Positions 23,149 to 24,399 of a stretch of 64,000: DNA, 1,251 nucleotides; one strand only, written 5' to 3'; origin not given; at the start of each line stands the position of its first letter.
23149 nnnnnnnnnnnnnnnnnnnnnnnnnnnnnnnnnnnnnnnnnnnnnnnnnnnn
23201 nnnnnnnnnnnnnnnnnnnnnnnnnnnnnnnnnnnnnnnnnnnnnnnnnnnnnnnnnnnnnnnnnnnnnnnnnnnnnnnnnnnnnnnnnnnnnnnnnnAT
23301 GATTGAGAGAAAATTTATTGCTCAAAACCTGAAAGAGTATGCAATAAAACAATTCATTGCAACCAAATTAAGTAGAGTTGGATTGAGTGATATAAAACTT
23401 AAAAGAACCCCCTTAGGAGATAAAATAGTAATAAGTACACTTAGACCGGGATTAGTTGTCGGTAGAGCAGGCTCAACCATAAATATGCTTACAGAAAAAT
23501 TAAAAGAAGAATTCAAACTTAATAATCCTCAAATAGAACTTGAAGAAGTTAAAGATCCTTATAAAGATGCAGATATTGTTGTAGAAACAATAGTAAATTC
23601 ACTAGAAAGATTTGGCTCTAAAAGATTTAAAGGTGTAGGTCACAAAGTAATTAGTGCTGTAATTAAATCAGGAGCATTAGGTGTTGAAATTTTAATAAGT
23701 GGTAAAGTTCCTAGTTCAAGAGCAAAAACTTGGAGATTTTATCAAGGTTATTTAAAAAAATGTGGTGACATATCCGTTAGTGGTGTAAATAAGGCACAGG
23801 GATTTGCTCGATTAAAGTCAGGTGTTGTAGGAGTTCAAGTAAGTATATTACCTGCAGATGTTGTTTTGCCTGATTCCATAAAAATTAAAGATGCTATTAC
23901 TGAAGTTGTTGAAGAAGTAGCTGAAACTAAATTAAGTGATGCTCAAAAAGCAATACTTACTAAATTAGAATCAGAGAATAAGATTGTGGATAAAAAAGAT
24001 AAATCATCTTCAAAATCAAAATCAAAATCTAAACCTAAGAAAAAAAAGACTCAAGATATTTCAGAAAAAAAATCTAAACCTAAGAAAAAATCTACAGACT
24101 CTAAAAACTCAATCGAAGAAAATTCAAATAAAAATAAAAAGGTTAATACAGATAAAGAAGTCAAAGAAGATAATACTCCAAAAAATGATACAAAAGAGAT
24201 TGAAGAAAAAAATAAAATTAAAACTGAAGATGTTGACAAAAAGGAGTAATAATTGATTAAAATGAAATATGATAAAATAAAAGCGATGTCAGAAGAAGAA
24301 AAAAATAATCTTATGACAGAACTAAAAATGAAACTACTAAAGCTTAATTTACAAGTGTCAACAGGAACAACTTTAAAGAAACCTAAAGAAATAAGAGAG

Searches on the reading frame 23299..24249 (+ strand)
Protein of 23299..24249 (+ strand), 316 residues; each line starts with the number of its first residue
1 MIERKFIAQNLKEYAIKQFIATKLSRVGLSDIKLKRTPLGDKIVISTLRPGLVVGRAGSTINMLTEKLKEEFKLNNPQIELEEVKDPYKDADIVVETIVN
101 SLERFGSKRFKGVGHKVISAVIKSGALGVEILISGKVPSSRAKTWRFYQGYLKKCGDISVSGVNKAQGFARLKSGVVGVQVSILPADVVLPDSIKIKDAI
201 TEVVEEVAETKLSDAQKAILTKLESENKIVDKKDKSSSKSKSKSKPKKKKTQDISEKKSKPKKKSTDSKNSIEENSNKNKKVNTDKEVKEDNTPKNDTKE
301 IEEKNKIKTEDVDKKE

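Call 97: search_protein_families(library=pfam, proteins=[window:23299-24249:+], max_evalue=0.00001)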
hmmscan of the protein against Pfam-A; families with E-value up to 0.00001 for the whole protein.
window:23299-24249:+ (316 aa): 2 families
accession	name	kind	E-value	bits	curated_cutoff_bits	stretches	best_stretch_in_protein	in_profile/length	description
PF07650.23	KH_2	-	8.9e-12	45.1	22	1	16-87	2-76/78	KH domain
PF00189.25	Ribosomal_S3_C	-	1.8e-11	44.9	34.1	1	108-183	9-83/83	Ribosomal protein S3, C-terminal domain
